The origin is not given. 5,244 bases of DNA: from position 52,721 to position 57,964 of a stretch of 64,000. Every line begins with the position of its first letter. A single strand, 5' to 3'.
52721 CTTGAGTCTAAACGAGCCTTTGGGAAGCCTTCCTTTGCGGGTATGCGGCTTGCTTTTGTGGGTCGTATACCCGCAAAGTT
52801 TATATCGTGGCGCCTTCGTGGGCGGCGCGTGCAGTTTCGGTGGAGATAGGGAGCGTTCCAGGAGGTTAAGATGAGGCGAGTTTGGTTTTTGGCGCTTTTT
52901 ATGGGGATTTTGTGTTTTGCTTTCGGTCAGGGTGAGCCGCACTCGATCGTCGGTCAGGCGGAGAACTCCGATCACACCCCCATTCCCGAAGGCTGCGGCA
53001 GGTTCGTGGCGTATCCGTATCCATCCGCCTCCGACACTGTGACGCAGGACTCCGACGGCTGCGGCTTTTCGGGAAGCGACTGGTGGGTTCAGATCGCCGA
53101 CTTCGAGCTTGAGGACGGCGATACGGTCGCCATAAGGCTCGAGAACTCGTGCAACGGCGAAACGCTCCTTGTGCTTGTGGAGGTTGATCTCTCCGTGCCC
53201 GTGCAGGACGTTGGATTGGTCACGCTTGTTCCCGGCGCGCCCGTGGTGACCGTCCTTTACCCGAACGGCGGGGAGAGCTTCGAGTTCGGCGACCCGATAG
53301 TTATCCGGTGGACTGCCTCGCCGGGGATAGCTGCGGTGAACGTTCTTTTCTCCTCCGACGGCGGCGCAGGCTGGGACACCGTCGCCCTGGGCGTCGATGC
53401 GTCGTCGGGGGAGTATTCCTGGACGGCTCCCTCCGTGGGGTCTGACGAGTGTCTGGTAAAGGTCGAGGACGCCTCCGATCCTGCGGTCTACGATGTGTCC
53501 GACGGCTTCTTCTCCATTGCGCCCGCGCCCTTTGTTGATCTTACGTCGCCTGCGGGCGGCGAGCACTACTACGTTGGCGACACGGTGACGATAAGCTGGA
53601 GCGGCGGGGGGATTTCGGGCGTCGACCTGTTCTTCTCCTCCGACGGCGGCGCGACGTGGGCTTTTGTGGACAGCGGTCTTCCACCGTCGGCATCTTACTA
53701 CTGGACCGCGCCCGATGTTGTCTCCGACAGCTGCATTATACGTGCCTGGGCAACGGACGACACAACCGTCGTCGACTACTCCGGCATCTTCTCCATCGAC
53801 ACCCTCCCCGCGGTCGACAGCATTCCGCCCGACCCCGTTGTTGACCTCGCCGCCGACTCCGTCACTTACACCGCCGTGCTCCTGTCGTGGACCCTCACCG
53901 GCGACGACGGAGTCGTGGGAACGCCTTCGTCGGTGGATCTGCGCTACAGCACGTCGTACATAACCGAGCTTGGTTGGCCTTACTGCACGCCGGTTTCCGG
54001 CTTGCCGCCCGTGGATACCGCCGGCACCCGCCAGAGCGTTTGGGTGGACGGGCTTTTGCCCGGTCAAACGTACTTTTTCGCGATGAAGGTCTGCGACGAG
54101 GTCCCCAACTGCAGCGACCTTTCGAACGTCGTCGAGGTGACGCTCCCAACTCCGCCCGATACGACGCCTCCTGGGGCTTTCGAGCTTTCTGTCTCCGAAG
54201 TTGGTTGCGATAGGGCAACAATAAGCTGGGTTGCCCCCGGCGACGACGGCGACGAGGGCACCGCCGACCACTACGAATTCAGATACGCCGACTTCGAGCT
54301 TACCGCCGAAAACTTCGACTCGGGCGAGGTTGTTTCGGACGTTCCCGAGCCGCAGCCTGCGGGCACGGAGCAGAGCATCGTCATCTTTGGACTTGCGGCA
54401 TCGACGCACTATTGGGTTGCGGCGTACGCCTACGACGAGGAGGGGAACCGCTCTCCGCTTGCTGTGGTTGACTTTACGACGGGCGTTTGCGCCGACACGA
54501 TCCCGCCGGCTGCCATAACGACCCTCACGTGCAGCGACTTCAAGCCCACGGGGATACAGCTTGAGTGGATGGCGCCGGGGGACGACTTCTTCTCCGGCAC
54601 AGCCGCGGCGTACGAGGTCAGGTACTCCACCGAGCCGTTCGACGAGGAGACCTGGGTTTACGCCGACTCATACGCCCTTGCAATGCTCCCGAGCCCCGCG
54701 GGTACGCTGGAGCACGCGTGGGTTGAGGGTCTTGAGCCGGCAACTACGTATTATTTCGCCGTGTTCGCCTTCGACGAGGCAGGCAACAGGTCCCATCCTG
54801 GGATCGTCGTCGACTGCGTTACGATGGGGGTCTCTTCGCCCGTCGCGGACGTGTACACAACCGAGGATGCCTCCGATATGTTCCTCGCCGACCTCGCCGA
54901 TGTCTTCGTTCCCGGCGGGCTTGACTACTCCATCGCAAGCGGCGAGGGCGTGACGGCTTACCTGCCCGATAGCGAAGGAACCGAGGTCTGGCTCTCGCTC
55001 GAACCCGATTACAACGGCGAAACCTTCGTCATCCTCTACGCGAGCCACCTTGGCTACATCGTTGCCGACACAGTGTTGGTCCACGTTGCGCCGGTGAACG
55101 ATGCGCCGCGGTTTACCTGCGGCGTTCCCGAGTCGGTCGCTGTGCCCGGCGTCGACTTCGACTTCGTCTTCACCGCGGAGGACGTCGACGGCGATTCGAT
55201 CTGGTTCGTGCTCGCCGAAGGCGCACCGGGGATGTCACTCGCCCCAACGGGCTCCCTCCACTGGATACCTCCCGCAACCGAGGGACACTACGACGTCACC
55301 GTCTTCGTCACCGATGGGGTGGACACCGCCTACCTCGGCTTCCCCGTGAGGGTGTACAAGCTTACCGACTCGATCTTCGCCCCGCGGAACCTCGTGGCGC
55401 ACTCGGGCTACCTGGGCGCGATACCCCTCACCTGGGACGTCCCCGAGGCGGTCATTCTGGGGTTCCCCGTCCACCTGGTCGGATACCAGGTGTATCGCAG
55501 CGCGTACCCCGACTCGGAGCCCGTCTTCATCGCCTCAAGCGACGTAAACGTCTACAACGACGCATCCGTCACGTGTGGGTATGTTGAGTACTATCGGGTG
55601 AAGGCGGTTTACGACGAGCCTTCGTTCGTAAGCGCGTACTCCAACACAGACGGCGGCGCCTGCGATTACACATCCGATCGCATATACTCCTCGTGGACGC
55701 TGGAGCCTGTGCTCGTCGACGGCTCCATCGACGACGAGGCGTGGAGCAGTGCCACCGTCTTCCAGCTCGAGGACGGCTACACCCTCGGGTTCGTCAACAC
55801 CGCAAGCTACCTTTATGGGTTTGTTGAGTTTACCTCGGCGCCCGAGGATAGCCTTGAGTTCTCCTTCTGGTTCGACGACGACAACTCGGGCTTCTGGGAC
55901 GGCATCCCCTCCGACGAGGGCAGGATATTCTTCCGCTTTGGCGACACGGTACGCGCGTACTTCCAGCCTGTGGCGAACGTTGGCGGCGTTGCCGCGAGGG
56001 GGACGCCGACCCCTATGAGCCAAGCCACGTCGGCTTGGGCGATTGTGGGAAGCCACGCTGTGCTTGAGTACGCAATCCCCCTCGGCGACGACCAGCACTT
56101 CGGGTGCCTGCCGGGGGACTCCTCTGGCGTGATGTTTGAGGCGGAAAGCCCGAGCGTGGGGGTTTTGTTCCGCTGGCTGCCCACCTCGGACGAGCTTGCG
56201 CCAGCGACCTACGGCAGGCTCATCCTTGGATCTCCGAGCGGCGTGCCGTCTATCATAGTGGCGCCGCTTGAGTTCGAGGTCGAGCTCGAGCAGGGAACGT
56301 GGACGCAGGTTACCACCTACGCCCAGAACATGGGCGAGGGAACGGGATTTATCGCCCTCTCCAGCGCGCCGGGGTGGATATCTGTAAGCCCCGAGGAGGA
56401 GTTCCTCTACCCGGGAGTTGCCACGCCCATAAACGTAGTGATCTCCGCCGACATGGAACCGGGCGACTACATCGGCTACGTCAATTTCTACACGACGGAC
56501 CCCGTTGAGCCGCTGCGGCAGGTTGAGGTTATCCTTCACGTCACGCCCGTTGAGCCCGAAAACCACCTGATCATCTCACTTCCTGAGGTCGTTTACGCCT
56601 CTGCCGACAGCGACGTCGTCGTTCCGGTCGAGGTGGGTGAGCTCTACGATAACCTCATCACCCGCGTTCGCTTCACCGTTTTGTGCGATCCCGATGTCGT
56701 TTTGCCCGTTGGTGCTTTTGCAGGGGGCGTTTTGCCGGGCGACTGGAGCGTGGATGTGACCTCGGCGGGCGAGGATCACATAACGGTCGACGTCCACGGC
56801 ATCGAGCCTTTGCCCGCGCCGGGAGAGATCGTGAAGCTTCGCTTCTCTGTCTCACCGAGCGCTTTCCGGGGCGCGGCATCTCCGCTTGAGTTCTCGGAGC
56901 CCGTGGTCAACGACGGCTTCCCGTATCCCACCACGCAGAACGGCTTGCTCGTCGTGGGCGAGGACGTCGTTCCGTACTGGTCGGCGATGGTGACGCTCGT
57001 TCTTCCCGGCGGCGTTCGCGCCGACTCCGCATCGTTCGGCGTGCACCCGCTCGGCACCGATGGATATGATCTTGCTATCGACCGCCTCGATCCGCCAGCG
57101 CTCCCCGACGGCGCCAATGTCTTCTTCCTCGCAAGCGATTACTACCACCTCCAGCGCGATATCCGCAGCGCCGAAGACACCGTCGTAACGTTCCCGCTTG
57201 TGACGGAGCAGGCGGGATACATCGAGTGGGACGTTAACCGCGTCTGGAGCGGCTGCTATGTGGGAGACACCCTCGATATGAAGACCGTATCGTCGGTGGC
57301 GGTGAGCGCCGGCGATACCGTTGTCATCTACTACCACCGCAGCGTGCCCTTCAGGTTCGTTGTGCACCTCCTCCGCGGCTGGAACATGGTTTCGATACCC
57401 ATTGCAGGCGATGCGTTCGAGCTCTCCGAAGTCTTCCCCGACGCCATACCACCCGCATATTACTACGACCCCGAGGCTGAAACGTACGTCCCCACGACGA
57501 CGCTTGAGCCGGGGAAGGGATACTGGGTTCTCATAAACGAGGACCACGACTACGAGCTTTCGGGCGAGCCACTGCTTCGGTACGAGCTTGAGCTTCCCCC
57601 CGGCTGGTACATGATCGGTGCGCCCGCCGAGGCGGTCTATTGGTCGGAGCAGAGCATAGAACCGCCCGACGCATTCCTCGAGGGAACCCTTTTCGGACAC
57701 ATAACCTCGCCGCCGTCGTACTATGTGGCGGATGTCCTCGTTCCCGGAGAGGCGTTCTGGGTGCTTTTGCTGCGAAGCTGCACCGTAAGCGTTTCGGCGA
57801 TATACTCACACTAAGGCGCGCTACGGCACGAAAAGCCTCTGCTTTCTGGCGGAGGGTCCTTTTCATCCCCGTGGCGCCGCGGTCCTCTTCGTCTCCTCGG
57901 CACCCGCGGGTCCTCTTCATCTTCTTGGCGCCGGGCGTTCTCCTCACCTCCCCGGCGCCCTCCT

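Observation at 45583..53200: Unnamed ~100-aa N-terminal module (mature N-terminus QG-x-PH-[ST]-[FLI]-x-G...C...V) shared by three consecutive genes, one of which is only module+CTD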

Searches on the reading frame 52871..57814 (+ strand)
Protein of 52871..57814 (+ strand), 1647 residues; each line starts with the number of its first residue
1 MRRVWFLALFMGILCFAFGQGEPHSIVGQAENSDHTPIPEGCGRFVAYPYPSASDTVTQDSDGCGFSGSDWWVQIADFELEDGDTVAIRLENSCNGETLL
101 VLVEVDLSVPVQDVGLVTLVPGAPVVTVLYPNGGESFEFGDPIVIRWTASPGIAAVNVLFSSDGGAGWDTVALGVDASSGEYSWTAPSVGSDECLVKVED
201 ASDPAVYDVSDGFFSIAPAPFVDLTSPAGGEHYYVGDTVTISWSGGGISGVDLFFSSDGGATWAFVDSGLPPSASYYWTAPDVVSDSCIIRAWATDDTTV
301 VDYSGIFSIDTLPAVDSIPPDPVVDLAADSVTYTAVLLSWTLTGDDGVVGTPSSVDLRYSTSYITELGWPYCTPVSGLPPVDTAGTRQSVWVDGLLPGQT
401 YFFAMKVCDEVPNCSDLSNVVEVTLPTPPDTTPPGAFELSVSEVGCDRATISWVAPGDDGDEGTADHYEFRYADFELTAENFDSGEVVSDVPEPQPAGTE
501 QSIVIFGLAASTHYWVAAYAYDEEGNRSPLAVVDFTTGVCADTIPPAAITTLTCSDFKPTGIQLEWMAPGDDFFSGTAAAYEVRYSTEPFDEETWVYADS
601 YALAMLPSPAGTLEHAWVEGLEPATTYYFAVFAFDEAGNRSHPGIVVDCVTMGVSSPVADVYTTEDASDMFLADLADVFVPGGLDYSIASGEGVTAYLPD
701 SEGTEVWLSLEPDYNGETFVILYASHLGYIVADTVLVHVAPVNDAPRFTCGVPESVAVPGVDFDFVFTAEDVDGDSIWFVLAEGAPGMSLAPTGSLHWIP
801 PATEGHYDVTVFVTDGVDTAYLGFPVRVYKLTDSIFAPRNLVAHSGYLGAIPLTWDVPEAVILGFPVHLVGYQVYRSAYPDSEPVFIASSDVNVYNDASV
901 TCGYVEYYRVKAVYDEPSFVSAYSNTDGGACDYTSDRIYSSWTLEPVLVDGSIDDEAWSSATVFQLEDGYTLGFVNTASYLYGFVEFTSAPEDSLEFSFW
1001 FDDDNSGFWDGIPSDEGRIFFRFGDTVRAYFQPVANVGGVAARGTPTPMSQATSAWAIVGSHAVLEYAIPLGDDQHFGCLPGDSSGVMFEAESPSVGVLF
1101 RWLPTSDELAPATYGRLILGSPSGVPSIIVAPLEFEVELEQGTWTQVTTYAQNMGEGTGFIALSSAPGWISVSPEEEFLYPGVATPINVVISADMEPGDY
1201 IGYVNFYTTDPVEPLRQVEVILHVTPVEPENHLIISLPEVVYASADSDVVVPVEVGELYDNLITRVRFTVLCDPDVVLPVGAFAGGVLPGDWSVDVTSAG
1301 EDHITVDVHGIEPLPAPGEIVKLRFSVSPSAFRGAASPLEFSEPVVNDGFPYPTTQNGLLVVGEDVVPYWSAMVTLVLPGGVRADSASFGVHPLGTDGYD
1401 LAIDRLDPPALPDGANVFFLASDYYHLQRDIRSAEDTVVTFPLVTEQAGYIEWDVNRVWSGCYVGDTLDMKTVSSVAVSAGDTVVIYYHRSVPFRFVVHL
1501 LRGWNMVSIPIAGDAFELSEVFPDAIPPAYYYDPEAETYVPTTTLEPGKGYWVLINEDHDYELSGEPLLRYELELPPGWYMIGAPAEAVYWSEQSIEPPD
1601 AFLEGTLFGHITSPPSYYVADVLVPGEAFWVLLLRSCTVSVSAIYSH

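Call 4: search_protein_families(library=pfam, proteins=[window:52871-57814:+], max_evalue=0.1)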
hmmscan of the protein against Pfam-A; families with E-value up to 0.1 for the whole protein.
window:52871-57814:+ (1647 aa): 7 families
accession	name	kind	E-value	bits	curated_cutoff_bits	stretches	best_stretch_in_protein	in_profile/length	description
PF00041.27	fn3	-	1.3e-16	61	25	2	548-643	2-77/84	Fibronectin type III domain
PF16656.11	Pur_ac_phosph_N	-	4.2e-10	40.5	30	1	552-633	6-80/93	Purple acid Phosphatase, N-terminal domain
PF17957.7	Big_7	-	7e-08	33.4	24.1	1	124-187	1-59/70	Bacterial Ig domain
PF10342.15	Kre9_KNH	-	2e-07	32.1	24.6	1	131-213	2-92/94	Kre9/KNH-like N-terminal Ig-like domain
PF10179.15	NDNF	-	6.8e-06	26.6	27.3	1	612-642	87-117/127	Neuron-derived neurotrophic factor, first Fn(III) domain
PF25059.1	FN3_DSCAM-DSCAML_C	-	0.037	14.8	39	0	614-641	45-72/89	DSCAM/DSCAML C-terminal Fn3-like domain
PF00963.24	Cohesin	-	0.098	13.3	24.1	0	1243-1336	10-109/139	Cohesin domain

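Call 10: search_protein_families(library=ncbifam, proteins=[window:52871-57814:+], max_evalue=1)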
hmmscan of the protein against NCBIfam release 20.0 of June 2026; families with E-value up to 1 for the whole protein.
window:52871-57814:+ (1647 aa): 2 families
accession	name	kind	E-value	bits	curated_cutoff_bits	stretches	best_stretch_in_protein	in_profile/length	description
TIGR00868.1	hCaCC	subfamily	1.9e-09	35.9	900.85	2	534-591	744-800/863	calcium-activated chloride channel protein 1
NF045522.1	MXAN_2561_fam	equivalog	1.4e-08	34.6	150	3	616-643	223-250/304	MXAN_2561 family MXYO-CTERM-anchored protein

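Call 50: find_related_loci(query=A6, collection=genome_contigs, flank=10000)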
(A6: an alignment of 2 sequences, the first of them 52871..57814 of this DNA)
Query A6 (1647 aa) in genome_contigs; peptide patterns used: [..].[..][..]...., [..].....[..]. (x = any residue, [..] = any of these).
259 stretches matched a pattern; 4 encode a relative of the query (tblastn E <= 1e-3); 4 distinct loci.
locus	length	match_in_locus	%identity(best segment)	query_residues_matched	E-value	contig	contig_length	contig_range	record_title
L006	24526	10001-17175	52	1-1647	0e+0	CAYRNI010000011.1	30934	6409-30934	MAG TPA_asm: uncultured bacterium isolate binchicken_co357_32 genome assembly, contig: NODE_435_length_30934_cov_10.5576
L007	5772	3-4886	52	23-1645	0e+0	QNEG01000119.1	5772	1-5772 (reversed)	MAG: bacterium isolate B30_G16 B30_Guay16_scaffold_14568, whole genome shotgun sequence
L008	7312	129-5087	51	1-1647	0e+0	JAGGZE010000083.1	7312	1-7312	MAG: bacterium isolate AUK196 PB_MBMC_150_c_000000000102, whole genome shotgun sequence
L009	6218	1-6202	59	1-1641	0e+0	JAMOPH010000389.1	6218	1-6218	MAG: bacterium isolate 4559-240_metabat1_scaf2bin.028 4559-240_scaffold_7371_c1, whole genome shotgun sequence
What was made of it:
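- Tried and rejected: Only the long gene C alignment worked (call 50), and the MAG titles say just "bacterium", so the phylum stays unnamed.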

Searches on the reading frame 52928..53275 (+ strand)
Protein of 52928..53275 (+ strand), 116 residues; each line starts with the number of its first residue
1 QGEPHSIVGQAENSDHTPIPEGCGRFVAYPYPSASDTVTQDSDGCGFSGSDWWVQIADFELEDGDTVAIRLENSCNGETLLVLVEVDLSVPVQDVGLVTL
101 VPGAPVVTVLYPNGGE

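Call 9: search_protein_families(library=pfam, proteins=[window:52928-53275:+], max_evalue=10)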
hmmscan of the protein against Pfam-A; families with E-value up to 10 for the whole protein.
seq(116 aa): 2 families
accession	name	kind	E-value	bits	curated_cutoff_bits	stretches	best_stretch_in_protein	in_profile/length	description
PF17677.7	Glyco_hydro38C2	-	0.22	12.1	22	1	62-100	11-46/72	Glycosyl hydrolases family 38 C-terminal beta sandwich domain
PF25275.1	Golvesin_C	-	0.22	12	31.6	1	51-79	93-121/132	Golvesin C-terminal domain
